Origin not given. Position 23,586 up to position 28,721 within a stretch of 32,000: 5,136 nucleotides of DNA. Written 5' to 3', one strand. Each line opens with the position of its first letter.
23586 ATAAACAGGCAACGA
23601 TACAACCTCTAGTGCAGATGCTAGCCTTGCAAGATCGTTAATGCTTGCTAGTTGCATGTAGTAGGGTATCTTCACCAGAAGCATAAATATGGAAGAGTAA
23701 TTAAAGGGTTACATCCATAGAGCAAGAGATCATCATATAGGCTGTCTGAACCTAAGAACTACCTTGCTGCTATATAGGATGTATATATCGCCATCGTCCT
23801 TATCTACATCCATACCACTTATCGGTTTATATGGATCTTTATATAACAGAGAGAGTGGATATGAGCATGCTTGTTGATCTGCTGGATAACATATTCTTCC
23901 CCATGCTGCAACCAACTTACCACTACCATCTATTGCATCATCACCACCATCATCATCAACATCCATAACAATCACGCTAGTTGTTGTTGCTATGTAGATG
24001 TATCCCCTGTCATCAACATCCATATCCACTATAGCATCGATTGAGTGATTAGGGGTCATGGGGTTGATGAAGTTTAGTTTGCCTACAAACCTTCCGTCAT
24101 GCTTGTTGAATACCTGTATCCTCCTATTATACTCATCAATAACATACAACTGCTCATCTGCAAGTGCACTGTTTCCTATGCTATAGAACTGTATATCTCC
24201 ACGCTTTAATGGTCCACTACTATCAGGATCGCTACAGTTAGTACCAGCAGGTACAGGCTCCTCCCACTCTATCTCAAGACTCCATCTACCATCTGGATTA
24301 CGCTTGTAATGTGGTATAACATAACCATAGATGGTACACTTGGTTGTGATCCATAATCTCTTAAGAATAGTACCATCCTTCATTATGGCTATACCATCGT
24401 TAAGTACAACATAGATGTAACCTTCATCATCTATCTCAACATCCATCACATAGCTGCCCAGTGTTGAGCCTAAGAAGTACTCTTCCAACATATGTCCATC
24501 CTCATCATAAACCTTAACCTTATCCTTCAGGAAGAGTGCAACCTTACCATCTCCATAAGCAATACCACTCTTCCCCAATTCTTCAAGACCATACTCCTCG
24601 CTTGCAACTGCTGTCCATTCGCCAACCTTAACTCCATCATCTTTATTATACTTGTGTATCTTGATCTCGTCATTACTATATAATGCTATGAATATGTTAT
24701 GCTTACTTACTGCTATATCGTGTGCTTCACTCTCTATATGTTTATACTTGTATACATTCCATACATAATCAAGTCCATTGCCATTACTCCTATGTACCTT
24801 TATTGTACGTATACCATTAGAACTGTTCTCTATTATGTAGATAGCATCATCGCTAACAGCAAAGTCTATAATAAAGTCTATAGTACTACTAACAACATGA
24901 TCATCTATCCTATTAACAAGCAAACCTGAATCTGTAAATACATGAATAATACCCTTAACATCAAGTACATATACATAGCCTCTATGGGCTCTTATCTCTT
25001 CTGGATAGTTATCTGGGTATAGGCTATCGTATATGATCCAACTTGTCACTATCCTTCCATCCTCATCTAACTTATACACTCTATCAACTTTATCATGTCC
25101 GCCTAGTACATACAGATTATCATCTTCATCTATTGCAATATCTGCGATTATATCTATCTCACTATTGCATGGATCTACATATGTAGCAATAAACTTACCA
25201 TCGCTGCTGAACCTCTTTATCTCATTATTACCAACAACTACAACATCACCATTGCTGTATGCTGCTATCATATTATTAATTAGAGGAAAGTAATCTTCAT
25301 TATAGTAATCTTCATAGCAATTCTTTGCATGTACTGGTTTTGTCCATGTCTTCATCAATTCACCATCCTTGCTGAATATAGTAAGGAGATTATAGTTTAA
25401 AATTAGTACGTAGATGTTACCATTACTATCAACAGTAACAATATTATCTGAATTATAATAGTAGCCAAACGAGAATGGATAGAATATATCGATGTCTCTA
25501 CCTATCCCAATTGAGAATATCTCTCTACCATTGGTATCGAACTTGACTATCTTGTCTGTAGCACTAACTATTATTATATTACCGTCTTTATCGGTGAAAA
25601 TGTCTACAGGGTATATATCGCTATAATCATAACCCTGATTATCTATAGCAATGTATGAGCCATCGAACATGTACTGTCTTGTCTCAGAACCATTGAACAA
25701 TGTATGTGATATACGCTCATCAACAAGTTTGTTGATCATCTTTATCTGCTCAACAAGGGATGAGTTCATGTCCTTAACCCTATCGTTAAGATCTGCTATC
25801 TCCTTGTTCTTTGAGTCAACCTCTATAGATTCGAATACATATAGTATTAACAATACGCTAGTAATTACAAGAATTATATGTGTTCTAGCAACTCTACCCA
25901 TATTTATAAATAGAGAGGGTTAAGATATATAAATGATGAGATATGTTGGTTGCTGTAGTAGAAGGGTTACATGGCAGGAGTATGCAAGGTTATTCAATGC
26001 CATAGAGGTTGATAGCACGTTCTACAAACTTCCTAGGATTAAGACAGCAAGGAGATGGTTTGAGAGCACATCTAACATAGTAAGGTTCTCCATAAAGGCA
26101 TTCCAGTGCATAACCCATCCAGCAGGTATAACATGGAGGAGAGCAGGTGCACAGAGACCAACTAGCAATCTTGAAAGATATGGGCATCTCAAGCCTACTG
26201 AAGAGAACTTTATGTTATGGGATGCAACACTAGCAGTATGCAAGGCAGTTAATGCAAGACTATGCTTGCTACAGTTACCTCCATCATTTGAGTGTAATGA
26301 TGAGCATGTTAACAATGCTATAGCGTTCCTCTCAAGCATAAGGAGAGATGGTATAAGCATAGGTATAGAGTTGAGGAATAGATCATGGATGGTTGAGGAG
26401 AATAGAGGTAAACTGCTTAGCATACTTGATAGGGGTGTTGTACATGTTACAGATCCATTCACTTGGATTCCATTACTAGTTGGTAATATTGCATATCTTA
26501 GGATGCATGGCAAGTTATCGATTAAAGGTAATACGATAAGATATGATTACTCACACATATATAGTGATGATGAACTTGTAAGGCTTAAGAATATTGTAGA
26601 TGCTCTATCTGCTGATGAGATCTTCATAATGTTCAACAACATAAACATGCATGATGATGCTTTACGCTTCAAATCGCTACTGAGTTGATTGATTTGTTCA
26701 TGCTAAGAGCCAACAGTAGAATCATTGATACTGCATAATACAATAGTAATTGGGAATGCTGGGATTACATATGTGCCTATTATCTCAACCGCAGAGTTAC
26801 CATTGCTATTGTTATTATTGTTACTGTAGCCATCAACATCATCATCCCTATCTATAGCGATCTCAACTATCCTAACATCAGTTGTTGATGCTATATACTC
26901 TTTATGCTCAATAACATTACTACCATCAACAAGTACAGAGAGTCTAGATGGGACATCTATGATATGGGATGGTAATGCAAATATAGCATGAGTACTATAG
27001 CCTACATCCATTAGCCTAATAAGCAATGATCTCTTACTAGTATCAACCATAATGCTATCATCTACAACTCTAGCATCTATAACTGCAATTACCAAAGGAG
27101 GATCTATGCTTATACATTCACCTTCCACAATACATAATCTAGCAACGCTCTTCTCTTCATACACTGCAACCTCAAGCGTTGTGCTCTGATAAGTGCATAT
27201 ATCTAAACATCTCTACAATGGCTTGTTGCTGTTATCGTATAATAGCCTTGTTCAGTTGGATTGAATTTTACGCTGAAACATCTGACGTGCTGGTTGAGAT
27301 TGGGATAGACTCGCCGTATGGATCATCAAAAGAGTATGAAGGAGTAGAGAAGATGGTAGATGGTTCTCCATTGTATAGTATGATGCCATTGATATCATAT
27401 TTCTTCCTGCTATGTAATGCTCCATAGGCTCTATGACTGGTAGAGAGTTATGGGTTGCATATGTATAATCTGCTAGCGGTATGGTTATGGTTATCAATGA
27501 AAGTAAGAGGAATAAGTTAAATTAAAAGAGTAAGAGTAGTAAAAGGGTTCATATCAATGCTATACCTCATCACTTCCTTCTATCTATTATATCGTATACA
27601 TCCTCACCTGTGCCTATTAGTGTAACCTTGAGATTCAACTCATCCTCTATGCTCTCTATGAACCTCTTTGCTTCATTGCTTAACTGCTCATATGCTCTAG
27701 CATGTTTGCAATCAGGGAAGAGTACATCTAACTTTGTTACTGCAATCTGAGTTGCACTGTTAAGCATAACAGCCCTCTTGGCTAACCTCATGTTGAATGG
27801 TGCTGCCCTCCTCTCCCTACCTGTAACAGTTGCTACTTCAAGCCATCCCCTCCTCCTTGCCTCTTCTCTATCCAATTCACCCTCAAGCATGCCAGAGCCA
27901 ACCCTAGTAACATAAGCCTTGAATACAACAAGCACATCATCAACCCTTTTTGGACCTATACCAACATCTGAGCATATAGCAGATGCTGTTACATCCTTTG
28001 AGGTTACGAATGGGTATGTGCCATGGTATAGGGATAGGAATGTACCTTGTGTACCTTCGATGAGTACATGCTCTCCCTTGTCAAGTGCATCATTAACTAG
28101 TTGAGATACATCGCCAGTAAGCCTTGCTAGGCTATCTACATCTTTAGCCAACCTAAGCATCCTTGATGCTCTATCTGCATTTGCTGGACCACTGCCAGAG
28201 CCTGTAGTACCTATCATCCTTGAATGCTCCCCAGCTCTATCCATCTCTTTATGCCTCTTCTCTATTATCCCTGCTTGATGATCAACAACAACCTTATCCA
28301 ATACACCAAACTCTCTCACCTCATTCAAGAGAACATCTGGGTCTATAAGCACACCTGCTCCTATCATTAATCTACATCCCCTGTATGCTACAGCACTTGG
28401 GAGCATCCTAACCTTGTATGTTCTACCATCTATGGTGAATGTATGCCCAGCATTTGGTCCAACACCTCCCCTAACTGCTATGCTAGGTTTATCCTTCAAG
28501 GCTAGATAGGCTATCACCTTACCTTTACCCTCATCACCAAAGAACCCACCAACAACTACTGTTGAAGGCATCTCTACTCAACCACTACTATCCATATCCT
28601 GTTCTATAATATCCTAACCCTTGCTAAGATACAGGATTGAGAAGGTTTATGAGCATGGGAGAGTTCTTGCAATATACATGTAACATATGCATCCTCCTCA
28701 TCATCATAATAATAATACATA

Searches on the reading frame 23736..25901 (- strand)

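Call 116: search_protein_families(library=pfam, proteins=[window:23736-25901:-], max_evalue=0.001)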
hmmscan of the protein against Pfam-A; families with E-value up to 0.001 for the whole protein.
window:23736-25901:- (722 aa): 3 families
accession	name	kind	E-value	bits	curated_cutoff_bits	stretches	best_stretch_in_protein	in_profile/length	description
PF08450.18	SGL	-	4.6e-06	26.9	26.3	0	156-191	190-225/246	SMP-30/Gluconolactonase/LRE-like region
PF22701.2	Mala_s_1-like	-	1.7e-05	25.1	27.5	0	104-188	48-126/195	Mal s 1 allergenic protein-like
PF19579.4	FtsL_2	-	0.00082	19.7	24.6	0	10-54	20-64/100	Bacteriodetes cell division protein (FtsL-like)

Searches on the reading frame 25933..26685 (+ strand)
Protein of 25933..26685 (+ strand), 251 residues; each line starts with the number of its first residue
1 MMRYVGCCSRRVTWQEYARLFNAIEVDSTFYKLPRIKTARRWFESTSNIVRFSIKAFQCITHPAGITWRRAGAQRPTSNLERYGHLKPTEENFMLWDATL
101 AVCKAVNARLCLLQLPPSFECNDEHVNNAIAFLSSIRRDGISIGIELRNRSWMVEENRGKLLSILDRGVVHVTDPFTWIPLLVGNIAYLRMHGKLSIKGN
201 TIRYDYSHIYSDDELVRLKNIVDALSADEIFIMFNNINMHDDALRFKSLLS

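Call 116: search_protein_families(library=pfam, proteins=[window:25933-26685:+], max_evalue=0.001)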
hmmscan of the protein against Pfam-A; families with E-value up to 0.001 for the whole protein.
window:25933-26685:+ (251 aa): 1 family
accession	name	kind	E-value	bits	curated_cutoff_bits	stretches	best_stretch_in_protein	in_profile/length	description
PF01904.24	DUF72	-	6.3e-34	118.4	25.3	1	13-239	10-204/217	Protein of unknown function DUF72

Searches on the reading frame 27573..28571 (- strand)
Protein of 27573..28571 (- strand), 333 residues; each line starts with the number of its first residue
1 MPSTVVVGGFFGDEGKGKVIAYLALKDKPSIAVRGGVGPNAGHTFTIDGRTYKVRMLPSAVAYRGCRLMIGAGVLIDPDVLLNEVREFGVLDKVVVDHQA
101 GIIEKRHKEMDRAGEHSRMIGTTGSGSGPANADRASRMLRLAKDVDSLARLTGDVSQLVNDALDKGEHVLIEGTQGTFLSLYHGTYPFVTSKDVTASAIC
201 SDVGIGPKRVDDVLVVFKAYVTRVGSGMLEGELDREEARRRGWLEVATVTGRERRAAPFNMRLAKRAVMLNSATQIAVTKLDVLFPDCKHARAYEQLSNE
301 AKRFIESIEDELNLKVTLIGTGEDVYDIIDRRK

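Call 116: search_protein_families(library=pfam, proteins=[window:27573-28571:-], max_evalue=0.001)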
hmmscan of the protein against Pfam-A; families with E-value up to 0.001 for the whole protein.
window:27573-28571:- (333 aa): 1 family
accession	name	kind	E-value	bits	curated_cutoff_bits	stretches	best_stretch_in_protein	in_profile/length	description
PF00709.27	Adenylsucc_synt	-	1.4e-77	261.6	27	3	144-284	187-329/416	Adenylosuccinate synthetase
